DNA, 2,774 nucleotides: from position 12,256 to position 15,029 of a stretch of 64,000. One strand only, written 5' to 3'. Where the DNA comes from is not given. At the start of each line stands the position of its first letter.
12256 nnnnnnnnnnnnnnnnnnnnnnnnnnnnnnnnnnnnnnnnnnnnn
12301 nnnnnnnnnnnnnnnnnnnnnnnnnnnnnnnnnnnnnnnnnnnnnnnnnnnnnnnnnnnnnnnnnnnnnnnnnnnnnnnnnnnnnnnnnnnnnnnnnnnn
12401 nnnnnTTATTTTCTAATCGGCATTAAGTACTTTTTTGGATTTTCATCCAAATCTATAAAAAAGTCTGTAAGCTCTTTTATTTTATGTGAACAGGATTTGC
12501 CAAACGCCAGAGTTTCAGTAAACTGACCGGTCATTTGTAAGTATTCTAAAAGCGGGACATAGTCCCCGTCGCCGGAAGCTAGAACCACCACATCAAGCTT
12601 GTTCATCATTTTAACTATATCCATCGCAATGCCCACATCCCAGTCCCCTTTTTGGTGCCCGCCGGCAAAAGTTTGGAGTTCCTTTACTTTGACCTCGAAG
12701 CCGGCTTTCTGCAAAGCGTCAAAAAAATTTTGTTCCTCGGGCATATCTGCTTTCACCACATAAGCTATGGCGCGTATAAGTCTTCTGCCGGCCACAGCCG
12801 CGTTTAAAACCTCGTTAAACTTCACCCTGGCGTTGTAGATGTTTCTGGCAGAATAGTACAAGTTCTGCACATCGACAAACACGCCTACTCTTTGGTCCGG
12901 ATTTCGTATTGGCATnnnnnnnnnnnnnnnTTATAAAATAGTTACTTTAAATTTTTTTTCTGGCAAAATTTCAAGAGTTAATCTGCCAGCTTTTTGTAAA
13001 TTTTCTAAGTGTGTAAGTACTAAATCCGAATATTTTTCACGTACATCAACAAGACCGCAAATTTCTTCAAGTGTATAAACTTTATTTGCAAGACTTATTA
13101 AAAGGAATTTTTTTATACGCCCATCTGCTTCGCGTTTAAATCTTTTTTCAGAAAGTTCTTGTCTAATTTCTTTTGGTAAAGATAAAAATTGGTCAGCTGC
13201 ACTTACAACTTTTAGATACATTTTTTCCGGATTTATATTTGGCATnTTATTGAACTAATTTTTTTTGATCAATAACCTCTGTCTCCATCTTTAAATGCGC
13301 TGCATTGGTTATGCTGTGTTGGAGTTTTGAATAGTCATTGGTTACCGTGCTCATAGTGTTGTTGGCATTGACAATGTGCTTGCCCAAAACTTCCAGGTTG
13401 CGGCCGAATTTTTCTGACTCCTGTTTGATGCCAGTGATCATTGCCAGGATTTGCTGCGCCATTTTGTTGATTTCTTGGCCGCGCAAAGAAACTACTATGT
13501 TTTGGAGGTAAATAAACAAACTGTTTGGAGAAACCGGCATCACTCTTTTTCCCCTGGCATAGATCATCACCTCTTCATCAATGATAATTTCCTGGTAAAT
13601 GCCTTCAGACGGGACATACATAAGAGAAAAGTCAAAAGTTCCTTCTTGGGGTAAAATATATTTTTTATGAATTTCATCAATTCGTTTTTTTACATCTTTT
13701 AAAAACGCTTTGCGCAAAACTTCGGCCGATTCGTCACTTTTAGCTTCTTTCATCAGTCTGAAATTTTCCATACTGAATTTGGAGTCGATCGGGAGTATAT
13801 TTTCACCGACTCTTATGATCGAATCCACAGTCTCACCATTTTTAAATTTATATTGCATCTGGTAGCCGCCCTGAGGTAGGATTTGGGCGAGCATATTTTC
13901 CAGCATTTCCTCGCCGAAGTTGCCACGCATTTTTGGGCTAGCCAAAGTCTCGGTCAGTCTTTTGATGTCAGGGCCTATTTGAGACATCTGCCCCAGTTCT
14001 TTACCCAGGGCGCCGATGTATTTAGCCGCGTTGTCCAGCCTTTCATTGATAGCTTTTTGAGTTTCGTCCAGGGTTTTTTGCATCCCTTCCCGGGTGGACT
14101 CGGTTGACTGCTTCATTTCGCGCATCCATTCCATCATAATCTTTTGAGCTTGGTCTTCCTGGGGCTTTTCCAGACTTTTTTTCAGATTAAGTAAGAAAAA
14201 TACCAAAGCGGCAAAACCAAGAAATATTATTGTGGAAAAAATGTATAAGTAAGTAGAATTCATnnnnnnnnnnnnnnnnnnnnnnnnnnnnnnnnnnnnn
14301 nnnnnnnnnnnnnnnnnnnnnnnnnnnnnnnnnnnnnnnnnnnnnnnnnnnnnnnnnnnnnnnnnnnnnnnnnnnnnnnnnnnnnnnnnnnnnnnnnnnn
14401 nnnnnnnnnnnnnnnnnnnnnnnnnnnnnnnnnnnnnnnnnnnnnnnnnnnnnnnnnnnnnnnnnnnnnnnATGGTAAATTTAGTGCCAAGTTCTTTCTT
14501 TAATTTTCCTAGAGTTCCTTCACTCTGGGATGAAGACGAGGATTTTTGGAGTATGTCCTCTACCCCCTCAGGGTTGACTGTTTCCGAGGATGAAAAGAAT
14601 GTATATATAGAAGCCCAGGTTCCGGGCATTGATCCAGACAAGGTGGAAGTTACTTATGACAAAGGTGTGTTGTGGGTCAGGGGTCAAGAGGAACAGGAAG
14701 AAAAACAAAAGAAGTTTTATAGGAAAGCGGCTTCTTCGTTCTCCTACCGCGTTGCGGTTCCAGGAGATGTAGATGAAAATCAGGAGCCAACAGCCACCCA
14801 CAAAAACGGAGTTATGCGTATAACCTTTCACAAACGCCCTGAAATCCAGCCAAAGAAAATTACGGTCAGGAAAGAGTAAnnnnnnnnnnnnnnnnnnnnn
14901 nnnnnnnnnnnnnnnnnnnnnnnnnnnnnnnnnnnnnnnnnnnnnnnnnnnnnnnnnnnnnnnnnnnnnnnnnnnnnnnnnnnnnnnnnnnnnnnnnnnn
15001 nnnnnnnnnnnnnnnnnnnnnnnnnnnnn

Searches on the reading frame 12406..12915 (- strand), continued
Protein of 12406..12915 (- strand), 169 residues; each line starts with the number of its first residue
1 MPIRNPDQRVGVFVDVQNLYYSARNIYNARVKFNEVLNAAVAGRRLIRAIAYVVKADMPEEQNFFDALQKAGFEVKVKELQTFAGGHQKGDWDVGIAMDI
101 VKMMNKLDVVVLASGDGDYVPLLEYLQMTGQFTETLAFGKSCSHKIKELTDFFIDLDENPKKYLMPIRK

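Call 66: find_encoding_contigs(protein=P0004, flank=5000, max_places=3)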
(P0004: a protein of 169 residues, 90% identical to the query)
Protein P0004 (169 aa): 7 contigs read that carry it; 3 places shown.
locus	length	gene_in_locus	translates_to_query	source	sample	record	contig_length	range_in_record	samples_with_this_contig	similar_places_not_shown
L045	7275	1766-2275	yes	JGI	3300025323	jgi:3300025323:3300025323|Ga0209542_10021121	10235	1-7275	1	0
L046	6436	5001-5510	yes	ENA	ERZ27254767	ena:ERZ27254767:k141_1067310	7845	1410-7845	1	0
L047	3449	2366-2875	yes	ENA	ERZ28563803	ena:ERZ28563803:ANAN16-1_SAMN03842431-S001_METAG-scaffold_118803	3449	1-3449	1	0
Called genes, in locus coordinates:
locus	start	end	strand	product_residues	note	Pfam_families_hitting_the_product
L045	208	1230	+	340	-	PF02646:RmuC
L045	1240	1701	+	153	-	PF13366:PDDEXK_3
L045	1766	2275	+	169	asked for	PF01936:NYN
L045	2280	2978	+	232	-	-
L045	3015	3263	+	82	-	-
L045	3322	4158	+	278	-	-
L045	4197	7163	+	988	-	PF00580:UvrD-helicase, PF01443:Viral_helicase1 (faint), PF13245:AAA_19, PF13604:AAA_30 (faint), PF13361:UvrD_C, PF13538:UvrD_C_2 (faint), PF12705:PDDEXK_1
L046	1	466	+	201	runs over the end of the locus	PF14528:LAGLIDADG_3 (weak)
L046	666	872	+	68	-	-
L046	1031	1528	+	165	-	-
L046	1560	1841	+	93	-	-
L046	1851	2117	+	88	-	-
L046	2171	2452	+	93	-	-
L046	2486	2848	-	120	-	-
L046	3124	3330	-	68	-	-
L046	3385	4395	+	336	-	PF02646:RmuC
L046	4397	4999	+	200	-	-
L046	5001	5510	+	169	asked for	PF01936:NYN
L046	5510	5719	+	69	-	-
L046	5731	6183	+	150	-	-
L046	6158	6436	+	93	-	?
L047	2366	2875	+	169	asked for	PF01936:NYN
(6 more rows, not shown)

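Call 67: find_encoding_contigs(protein=P0003, flank=5000, max_places=2)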
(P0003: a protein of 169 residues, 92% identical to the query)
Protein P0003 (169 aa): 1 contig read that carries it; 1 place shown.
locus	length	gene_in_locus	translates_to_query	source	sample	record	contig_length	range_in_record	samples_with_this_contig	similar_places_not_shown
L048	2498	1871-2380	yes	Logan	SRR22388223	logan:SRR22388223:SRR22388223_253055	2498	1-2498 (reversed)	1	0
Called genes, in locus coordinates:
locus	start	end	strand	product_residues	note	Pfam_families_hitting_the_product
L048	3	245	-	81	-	?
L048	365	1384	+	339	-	PF02646:RmuC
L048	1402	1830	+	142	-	PF13366:PDDEXK_3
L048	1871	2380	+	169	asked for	PF01936:NYN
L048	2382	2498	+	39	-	?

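Call 68: find_encoding_contigs(protein=P0001, flank=5000, max_places=2)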
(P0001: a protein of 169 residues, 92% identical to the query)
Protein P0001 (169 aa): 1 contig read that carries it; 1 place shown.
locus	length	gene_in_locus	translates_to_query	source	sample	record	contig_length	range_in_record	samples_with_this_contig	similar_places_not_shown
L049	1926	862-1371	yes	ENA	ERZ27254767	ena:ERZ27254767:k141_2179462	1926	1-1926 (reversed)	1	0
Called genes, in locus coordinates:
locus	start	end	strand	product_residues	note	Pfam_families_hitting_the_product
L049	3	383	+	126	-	?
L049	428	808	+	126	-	PF13366:PDDEXK_3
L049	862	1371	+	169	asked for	PF01936:NYN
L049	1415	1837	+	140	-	PF13366:PDDEXK_3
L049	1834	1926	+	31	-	?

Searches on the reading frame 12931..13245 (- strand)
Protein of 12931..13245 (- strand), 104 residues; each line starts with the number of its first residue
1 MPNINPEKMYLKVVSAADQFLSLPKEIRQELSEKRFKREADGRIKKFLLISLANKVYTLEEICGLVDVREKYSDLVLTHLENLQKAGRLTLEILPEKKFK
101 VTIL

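Call 3: search_protein_families(library=pfam, proteins=[window:12931-13245:-], max_evalue=1)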
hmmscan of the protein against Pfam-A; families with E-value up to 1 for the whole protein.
window:12931-13245:- (104 aa): 2 families
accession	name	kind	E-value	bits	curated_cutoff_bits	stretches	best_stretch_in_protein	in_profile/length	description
PF24270.1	HTH_Cmi2_C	-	0.047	14.4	27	1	26-82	59-114/125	Cmi2, C-terminal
PF09675.16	Chlamy_scaf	-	0.19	12.3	25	1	8-32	67-91/134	Chlamydia-phage Chp2 scaffold (Chlamy_scaf)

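Call 4: search_protein_families(library=ncbifam, proteins=[window:12931-13245:-], max_evalue=1)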
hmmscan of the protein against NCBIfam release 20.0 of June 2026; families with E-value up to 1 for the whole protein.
window:12931-13245:- (104 aa): 2 families
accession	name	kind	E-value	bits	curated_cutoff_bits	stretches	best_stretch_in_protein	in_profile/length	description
NF041162.2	encap_f2a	equivalog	0.017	14.2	380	1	47-98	68-119/295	family 2A encapsulin nanocompartment shell protein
NF040910.1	CD1375_fam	subfamily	0.053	13.3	22.5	0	85-97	10-22/34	CD1375 family protein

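Call 5: search_protein_families(library=padloc, proteins=[window:12931-13245:-], max_evalue=1)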
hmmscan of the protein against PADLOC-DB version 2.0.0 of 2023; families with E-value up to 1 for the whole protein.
window:12931-13245:- (104 aa): 0 families

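Call 17: find_homologous_proteins(query=window:12931-13245:-, max_evalue=0.001)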
Query window:12931-13245:- (104 aa): 1 proteins with E <= 0.001 among 8 candidates.
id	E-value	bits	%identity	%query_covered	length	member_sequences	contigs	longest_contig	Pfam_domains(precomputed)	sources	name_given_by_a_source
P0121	2.0e-52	193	100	92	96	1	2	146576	-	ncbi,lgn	-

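Call 27: predict_structure(protein=window:12931-13245:-)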
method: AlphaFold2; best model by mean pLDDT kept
length: 104 residues; sequences in the alignment: 1
mean_pLDDT: 65.5   pTM: 0.47
mean pLDDT of the five models: 65.5, 63.4, 62.8, 59.8, 58.1
residues with pLDDT >= 90: 0; 70-90: 43; 50-70: 48; < 50: 13
segments of 3 or more residues with pLDDT < 50: 1-5, 9-14
pLDDT, mean of each block of 10 residues (from residue 1): 48 50 58 56 61 71 71 75 80 81 72
secondary structure, 60 per line:
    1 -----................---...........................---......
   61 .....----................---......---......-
elements in order: H6-21 H25-51 E55-58 H59-65 H70-85 E89-94 E98-103

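Call 32: fold_search(model_id=the predicted structure, library=pdb)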
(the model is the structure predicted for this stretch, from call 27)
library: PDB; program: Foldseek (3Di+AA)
matches with E <= 10: 1542; with E <= 0.001: 0
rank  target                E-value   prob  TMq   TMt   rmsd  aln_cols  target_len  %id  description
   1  5thy_B                6.6e-03  0.99  0.42  0.14  12.1       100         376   12  Crystal structure of SeMet-Substituted CurJ carbon methyltransferase (released 2016-10-19)
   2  2eth_A                7.5e-03  0.98  0.37  0.28  10.6       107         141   18  Crystal structure of a marr-like transcriptional regulator (tm0816) from thermotoga maritima at 2.50 A resolution (released 2005-11-08)
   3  5thy_A                9.7e-03  0.99  0.43  0.14  13.7       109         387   13  Crystal structure of SeMet-Substituted CurJ carbon methyltransferase (released 2016-10-19)
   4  3jth_B                1.1e-02  1.00  0.45  0.50   9.8        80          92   18  Crystal structure of a transcriptional regulator HlyU from Vibrio vulnificus CMCP6 (released 2010-03-16)
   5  8rdm                  1.1e-02  1.00  0.42  0.15   7.3        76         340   17  Holomycin methyltransferase DtpM with SAH (released 2024-10-16)
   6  8rdn_B                1.1e-02  1.00  0.41  0.15   7.4        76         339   17  Holomycin methyltransferase DtpM with SAH and XRD-271 (released 2024-10-16)
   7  1qbj_C                1.2e-02  1.00  0.46  0.65   3.0        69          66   23  CRYSTAL STRUCTURE OF THE ZALPHA Z-DNA COMPLEX (released 1999-07-02)
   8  5i0p_C                1.2e-02  1.00  0.47  0.17   5.1        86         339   17  Crystal Structure of a Beta-lactamase domain protein from Burkholderia ambifaria (released 2016-02-17)
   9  8rdn_C                1.2e-02  0.99  0.40  0.14   8.1        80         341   16  Holomycin methyltransferase DtpM with SAH and XRD-271 (released 2024-10-16)
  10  3gfi_A                1.4e-02  0.99  0.43  0.33   8.1        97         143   13  Crystal structure of ST1710 complexed with its promoter DNA (released 2009-08-25)
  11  7dvu                  1.4e-02  0.92  0.35  0.27   8.3        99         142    8  Crystal structure of heme sensor protein PefR in complex with heme and cyanide (released 2021-09-29)
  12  5loe_B                1.7e-02  0.99  0.41  0.18  13.6        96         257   16  Structure of full length Cody from Bacillus subtilis in complex with Ile (released 2017-01-11)
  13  8rdn_D                1.9e-02  0.98  0.41  0.14   8.2        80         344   16  Holomycin methyltransferase DtpM with SAH and XRD-271 (released 2024-10-16)
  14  2hr3_D                1.9e-02  0.97  0.40  0.31   9.3       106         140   15  Crystal structure of putative transcriptional regulator protein from Pseudomonas aeruginosa PA01 at 2.4 A resolution (released 2006-09-19)
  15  5i0p_D                2.0e-02  0.99  0.46  0.17   4.7        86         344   21  Crystal Structure of a Beta-lactamase domain protein from Burkholderia ambifaria (released 2016-02-17)
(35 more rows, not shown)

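Call 56: search_protein_families(library=phrogs, proteins=[window:12931-13245:-], max_evalue=0.01)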
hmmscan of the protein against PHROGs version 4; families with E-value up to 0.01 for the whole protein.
window:12931-13245:- (104 aa): 0 families

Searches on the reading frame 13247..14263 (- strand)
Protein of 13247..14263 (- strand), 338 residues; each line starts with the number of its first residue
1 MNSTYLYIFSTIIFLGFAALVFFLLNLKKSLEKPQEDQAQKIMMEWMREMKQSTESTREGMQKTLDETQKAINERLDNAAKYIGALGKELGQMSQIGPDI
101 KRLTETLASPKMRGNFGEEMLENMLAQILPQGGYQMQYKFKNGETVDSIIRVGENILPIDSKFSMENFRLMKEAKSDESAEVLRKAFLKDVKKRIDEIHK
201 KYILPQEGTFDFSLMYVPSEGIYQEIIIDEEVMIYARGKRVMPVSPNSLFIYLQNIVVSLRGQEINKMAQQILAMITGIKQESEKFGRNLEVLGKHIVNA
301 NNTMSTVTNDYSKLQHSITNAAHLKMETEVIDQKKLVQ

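Call 3: search_protein_families(library=pfam, proteins=[window:13247-14263:-], max_evalue=1)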
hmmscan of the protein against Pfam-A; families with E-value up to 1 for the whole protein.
window:13247-14263:- (338 aa): 14 families
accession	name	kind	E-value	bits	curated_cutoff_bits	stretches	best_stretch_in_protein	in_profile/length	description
PF02646.22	RmuC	-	3.3e-54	184.4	26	1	55-327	4-287/291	RmuC family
PF06103.16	DUF948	-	0.0026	18.4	37.2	1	12-82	5-76/89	Bacterial protein of unknown function (DUF948)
PF11887.13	Mce4_CUP1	-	0.0079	16.3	32.6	1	249-316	25-89/222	Cholesterol uptake porter CUP1 of Mce4, putative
PF06295.17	ZapG-like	-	0.014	15.9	33.5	0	279-323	33-77/123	Z-ring associated protein G-like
PF25678.1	DUF7946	-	0.046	14.2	27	1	33-84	103-155/183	Domain of unknown function (DUF7946)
PF09731.14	Mitofilin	-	0.056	12.8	27.4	1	27-79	330-382/614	Mitochondrial inner membrane protein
PF10157.14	BORCS6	-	0.069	13.8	35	0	274-335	7-68/101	BLOC-1-related complex sub-unit 6 C-terminal helix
PF05597.16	Phasin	-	0.075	13.5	28.8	1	29-86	45-102/126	Poly(hydroxyalcanoate) granule associated protein (phasin)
PF17522.7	DUF5446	-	0.092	13.3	26.2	1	41-97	12-68/72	Family of unknown function (DUF5446)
PF01442.23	Apolipoprotein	-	0.13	12.4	90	1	48-109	40-99/190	Apolipoprotein A1/A4/E domain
PF03800.19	Nuf2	-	0.18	12.5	25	0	29-71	26-68/141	Nuf2 family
PF01956.21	EMC3_TMCO1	-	0.36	11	27.1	1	12-117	17-87/169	Integral membrane protein EMC3/TMCO1-like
PF13864.11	Enkurin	-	0.48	11.4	23.6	0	24-78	7-57/92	Calmodulin-binding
PF05565.16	Sipho_Gp157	-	0.77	10.2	28.6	1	53-90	19-56/162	Siphovirus Gp157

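Call 4: search_protein_families(library=ncbifam, proteins=[window:13247-14263:-], max_evalue=1)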
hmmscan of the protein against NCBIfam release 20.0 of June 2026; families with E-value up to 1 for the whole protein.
window:13247-14263:- (338 aa): 2 families
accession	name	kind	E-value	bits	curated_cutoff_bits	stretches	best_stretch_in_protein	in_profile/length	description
TIGR00996.1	Mtu_fam_mce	paralog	0.0087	15.3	140.5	0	63-108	160-226/291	MCE family protein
NF045982.1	Mbov0283_fam_LP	subfamily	0.48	10.9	65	0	27-107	31-111/117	Mbov_0283/Mbov_0339 family surface lipoprotein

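Call 5: search_protein_families(library=padloc, proteins=[window:13247-14263:-], max_evalue=1)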
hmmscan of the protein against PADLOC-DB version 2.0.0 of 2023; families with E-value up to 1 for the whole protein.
window:13247-14263:- (338 aa): 3 families
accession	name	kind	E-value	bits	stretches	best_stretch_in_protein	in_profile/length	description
PDLC03841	LeoBC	-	0.0012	16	1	39-133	533-570/601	-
PDLC01495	PD_DExK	-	0.0064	14.2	1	99-148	17-60/123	"CAS-I,CAS-II,CAS-III,CAS-IV,CAS-V,CAS-VI; associated"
PDLC03839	LeoA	-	0.017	12.2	1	25-200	327-503/559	-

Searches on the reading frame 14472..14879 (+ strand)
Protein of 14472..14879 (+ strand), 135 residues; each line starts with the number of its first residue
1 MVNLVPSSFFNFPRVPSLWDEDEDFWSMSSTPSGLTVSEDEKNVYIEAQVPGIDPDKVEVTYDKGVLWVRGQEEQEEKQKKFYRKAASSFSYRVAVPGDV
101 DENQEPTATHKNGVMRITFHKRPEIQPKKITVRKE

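Call 48: search_protein_families(library=pfam, proteins=[window:14472-14879:+], max_evalue=0.001)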
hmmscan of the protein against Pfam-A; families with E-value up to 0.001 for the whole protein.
window:14472-14879:+ (135 aa): 1 family
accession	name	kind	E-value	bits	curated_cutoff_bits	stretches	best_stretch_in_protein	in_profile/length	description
PF00011.27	HSP20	-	5.1e-16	59.1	20.8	1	38-132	3-101/102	Hsp20/alpha crystallin family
